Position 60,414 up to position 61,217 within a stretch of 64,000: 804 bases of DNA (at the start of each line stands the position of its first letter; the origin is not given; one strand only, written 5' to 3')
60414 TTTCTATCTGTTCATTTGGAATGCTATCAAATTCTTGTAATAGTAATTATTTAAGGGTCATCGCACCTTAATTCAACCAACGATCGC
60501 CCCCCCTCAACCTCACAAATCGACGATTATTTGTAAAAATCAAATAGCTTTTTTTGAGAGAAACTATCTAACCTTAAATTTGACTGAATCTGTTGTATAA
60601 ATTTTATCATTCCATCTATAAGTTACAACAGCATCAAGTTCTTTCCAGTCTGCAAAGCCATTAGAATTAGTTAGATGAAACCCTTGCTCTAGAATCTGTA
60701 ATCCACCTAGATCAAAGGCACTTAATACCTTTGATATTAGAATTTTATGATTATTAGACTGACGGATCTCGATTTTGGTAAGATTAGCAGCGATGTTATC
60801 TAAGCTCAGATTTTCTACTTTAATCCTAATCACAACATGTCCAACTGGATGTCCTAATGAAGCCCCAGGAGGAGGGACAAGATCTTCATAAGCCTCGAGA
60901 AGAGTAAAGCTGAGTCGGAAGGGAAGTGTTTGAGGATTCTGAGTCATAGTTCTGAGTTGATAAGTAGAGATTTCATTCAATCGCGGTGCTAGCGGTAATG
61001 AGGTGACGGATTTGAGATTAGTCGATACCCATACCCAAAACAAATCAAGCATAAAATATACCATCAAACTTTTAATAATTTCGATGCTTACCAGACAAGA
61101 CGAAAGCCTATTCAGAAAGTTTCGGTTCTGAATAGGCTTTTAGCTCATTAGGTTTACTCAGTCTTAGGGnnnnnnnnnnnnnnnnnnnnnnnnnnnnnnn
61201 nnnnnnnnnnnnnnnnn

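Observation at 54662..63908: Type-I secretion pair adjacent to a parvulin PPIase, an orphan small ORF and a leaderless calpain-type protease: candidate dedicated protease-export module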

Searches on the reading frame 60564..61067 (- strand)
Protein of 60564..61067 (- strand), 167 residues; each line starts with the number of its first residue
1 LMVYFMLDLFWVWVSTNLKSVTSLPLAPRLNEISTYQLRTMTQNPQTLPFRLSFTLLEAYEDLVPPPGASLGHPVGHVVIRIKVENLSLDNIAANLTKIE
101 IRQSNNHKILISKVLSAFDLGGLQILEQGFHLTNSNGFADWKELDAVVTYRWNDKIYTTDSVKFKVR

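Call 3: search_protein_families(library=pfam, proteins=[window:60564-61067:-], max_evalue=0.01)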
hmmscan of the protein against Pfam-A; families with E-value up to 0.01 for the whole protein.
window:60564-61067:- (167 aa): 0 families

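Call 4: search_protein_families(library=ncbifam, proteins=[window:60564-61067:-], max_evalue=0.01)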
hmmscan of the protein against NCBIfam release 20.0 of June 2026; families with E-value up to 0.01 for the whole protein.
window:60564-61067:- (167 aa): 0 families

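Call 18: find_related_loci(query=A1, collection=genome_contigs, flank=10000)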
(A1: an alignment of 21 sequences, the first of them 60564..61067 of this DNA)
Query A1 (167 aa) in genome_contigs; peptide patterns used: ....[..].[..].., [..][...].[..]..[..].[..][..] (x = any residue, [..] = any of these).
59 stretches matched a pattern; 6 encode a relative of the query (tblastn E <= 1e-3); 6 distinct loci.
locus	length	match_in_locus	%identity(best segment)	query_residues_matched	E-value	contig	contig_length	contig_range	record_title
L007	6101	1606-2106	98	1-167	2e-110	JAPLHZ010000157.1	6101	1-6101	MAG: Cyanobacteriota bacterium isolate LacPavin_0419_WC70S_MAG_46_55 LacPavin_0419_WC70S_scaffold_681669, whole genome s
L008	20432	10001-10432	46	9-161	1e-42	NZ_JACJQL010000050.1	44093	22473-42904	Nostoc parmelioides FACHB-3921 contig50, whole genome shotgun sequence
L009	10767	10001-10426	47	24-166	4e-42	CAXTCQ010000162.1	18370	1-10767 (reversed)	MAG TPA_asm: uncultured Calothrix sp. isolate public_SRR14722307_metawrap_bin.1 genome assembly, contig: public_SRR14722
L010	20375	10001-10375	51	37-161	7e-42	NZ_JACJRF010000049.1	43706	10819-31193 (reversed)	Anabaena subtropica FACHB-260 contig49, whole genome shotgun sequence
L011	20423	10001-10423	48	21-161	9e-42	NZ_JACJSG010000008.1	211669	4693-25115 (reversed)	Anabaena azotica FACHB-119 contig8, whole genome shotgun sequence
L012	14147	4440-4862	48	21-161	2e-41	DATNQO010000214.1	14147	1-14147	MAG TPA_asm: Leptolyngbyaceae cyanobacterium isolate SMAG_U16509 k141_184234, whole genome shotgun sequence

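Call 23: search_protein_families(library=pfam, proteins=[L007:2258-3079:-, L007:3204-4607:-, L007:4617-5453:-, L010:4921-6492:-, L010:10800-12035:-, L010:8798-9817:+, L009:2700-4460:+, L009:5195-6634:+, L009:7897-9453:+, L009:323-1081:-], max_evalue=0.001)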
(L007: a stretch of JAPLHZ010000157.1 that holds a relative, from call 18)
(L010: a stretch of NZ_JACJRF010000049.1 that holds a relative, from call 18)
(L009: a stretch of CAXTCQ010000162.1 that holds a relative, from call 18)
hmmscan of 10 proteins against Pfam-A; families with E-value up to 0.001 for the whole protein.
L007:2258-3079:- (273 aa): 1 family
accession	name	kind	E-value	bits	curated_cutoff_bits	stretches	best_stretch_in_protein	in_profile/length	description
PF00005.33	ABC_tran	-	1.7e-33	116.6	25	1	40-181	1-136/137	ABC transporter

L007:3204-4607:- (467 aa): 2 families
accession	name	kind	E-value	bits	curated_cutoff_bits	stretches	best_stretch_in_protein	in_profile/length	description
PF13379.11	NMT1_2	-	6.7e-64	216.6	24.7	1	54-316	3-252/252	NMT1-like family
PF09084.16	NMT1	-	0.00087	19.7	20.5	0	68-107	3-42/216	NMT1/THI5 like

L007:4617-5453:- (278 aa): 1 family
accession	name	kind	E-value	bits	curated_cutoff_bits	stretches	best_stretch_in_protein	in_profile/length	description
PF00528.27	BPD_transp_1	-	4.9e-27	95.3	26.4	1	102-268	1-179/184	Binding-protein-dependent transport system inner membrane component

L010:4921-6492:- (523 aa): 9 families
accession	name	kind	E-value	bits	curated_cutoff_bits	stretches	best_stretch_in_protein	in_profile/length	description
PF00069.31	Pkinase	-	1.5e-36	126.6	31.7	1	34-293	1-259/263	Protein kinase domain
PF00805.28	Pentapeptide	-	1.9e-26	91.7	20.2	3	437-475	1-39/40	Pentapeptide repeats (8 copies)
PF07714.23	PK_Tyr_Ser-Thr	-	5.6e-17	62.3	23.1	1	36-246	3-205/258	Protein tyrosine and serine/threonine kinase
PF13599.13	Pentapeptide_4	-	5.7e-12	46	38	2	432-504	1-73/78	Pentapeptide repeat region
PF13576.12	Pentapeptide_3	-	1.8e-09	38.1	27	1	439-482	1-47/48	Pentapeptide repeats (9 copies)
PF03109.22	ABC1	-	1.8e-06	27.7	22.9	1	111-190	141-218/244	ABC1 atypical kinase-like domain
PF14531.12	Kinase-like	-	3.1e-05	23.8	25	1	124-284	131-289/289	Kinase-like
PF01636.29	APH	-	0.00043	20.6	23.2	0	159-184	170-195/239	Phosphotransferase enzyme family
PF25296.1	Decapeptide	-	0.00096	19.4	45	0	452-507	15-70/74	Decapeptide repeat region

L010:10800-12035:- (411 aa): 1 family
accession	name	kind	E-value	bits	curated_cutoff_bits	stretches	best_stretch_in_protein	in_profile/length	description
PF00202.27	Aminotran_3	-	2.2e-75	254.3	30.5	1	19-330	10-335/403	Aminotransferase class-III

L010:8798-9817:+ (339 aa): 1 family
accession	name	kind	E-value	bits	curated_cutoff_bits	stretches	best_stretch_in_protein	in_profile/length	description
PF00648.27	Peptidase_C2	-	1.7e-14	54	23.8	1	103-317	44-256/297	Calpain family cysteine protease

L009:2700-4460:+ (586 aa): 2 families
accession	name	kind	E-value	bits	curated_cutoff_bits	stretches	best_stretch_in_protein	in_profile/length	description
PF00082.27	Peptidase_S8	-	7.9e-29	101.3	21.8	1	286-567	2-288/288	Subtilase family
PF04151.21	PPC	-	1.4e-09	39.1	25.9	1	34-107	1-70/70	Bacterial pre-peptidase C-terminal domain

L009:5195-6634:+ (479 aa): 2 families
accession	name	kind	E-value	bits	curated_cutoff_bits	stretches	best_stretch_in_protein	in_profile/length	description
PF00648.27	Peptidase_C2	-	3e-20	72.9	23.8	1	250-465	39-261/297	Calpain family cysteine protease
PF04151.21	PPC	-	5.2e-07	30.9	25.9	1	38-101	3-70/70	Bacterial pre-peptidase C-terminal domain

L009:7897-9453:+ (518 aa): 1 family
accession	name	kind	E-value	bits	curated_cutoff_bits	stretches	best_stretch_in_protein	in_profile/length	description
PF00082.27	Peptidase_S8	-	2.8e-62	211.1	21.8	1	107-360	1-278/288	Subtilase family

L009:323-1081:- (252 aa): 3 families
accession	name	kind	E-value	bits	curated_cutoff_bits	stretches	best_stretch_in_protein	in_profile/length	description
PF00639.27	Rotamase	-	1.8e-07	32.4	21.7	1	138-213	19-96/97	PPIC-type PPIASE domain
PF13145.12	Rotamase_2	-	2.4e-06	28.8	27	1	109-218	1-111/121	PPIC-type PPIASE domain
PF13616.12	Rotamase_3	-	0.00024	22.1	22.5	1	138-203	37-103/116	PPIC-type PPIASE domain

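Call 35: predict_structure(alignment_id=A1)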
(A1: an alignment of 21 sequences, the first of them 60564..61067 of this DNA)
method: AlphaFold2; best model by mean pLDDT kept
length: 167 residues; sequences in the alignment: 21
mean_pLDDT: 76.8   pTM: 0.66
mean pLDDT of the five models: 76.8, 75.1, 74.5, 74.5, 71.5
residues with pLDDT >= 90: 92; 70-90: 29; 50-70: 2; < 50: 44
segments of 3 or more residues with pLDDT < 50: 1-42
pLDDT, mean of each block of 10 residues (from residue 1): 36 36 37 38 64 93 84 89 92 93 94 94 93 91 94 91 92
secondary structure, 60 per line:
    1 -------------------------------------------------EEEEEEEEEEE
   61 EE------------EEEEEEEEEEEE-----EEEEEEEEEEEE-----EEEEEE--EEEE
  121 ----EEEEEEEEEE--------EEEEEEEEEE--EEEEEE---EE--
elements in order: E50-62 E75-86 E92-103 E109-114 E117-120 E125-134 E143-152 E155-160

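Call 39: fold_search(model_id=the predicted structure, library=pdb)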
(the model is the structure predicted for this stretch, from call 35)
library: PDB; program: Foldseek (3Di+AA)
matches with E <= 10: 1611; with E <= 0.001: 4
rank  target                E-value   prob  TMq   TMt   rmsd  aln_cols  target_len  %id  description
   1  8b7d                  1.1e-04  1.00  0.46  0.52   5.9       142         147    8  Luminal domain of TMEM106B (released 2023-07-19)
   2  6z9c                  2.6e-04  1.00  0.40  0.28   4.9       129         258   12  Structure of human POLDIP2, a multifaceted adaptor protein in metabolism and genome stability (released 2020-06-17)
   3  5hdw                  4.4e-04  1.00  0.40  0.49   5.6       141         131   15  ApaG Domain of FBxo3 (released 2016-04-06)
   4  1tza_A                4.7e-04  1.00  0.40  0.48   5.0       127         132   11  X-ray structure of Northeast Structural Genomics Consortium target SoR45 (released 2004-07-27)
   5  8dhl_B                1.5e-03  1.00  0.41  0.09   8.1       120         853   13  Tannerella forsythia beta-glucuronidase (L2) (released 2023-05-17)
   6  3fn9_D                1.5e-03  1.00  0.39  0.12   5.0       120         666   15  Crystal structure of putative beta-galactosidase from bacteroides fragilis (released 2009-01-13)
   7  6dxu_C                1.6e-03  1.00  0.41  0.11   5.2       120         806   18  Crystal Structure of Parabacteroides merdae Beta-Glucuronidase (GUS) (released 2019-02-27)
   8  3fn9_A                1.6e-03  1.00  0.38  0.11   6.1       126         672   14  Crystal structure of putative beta-galactosidase from bacteroides fragilis (released 2009-01-13)
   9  7wwn                  1.6e-03  0.97  0.27  0.28  12.7       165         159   12  Structure of hypothetical protein TTHA1873 from Thermus thermophilus with Potassium mercuric iodide (released 2022-04-06)
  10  1xvs_A                1.7e-03  1.00  0.40  0.50   5.0       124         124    8  Crystal structure of apaG Protein from Vibrio cholerae (released 2004-12-14)
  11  7lnp_A                1.7e-03  0.99  0.24  0.10   7.3       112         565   12  Structure of the exo-alpha-L-galactosidase BpGH29 (D264N mutant) from Bacteroides plebeius in complex with paranitroph (released 2022-02-09)
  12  1fie_A                1.8e-03  1.00  0.47  0.13   5.1       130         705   11  RECOMBINANT HUMAN COAGULATION FACTOR XIII (released 1997-02-12)
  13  8dhe_A                2.1e-03  1.00  0.42  0.12   4.6       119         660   14  Tannerella forsythia beta-glucuronidase (mL1) (released 2023-05-17)
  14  1tza_B                2.2e-03  1.00  0.40  0.49   4.9       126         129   10  X-ray structure of Northeast Structural Genomics Consortium target SoR45 (released 2004-07-27)
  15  3fn9_C                2.3e-03  1.00  0.38  0.11   6.1       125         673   14  Crystal structure of putative beta-galactosidase from bacteroides fragilis (released 2009-01-13)
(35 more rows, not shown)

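Call 77: search_protein_representatives(alignment_id=A1)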
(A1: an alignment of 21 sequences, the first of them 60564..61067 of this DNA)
Query: 21 sequences, 164 profile positions. Proteins with E-value up to 0.001 (for the whole library): 113; up to 1e-10: 51; up to 1e-30: 13. The best 113 are listed.
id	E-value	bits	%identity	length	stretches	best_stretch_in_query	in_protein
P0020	3.7e-68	244.4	-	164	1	1-164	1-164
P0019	2.9e-63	228.5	-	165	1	1-164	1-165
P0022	2.1e-52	193.2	-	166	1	3-164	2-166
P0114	6.9e-48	178.5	-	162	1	13-163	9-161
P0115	7.1e-48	178.5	-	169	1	1-160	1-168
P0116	4.3e-43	162.9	-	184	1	7-164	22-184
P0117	4.4e-41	156.4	-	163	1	7-164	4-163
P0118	1.6e-39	151.3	-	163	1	1-163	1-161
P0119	6.2e-39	149.4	-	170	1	15-164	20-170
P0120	2.1e-38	147.6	-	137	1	35-162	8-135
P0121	5.4e-37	143.1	-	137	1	35-163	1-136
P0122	8.6e-37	142.4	-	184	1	33-161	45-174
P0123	2.8e-35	137.5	-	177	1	26-163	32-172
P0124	1.4e-30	122.3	-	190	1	47-164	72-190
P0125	2.3e-27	111.7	-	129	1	45-161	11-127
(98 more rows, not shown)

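Call 97: search_solved_structures(query=A1, max_evalue=1)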
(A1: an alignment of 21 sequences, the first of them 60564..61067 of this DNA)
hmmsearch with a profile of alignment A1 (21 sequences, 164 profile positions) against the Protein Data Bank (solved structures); distinct sequences matched with E-value up to 1: 0.
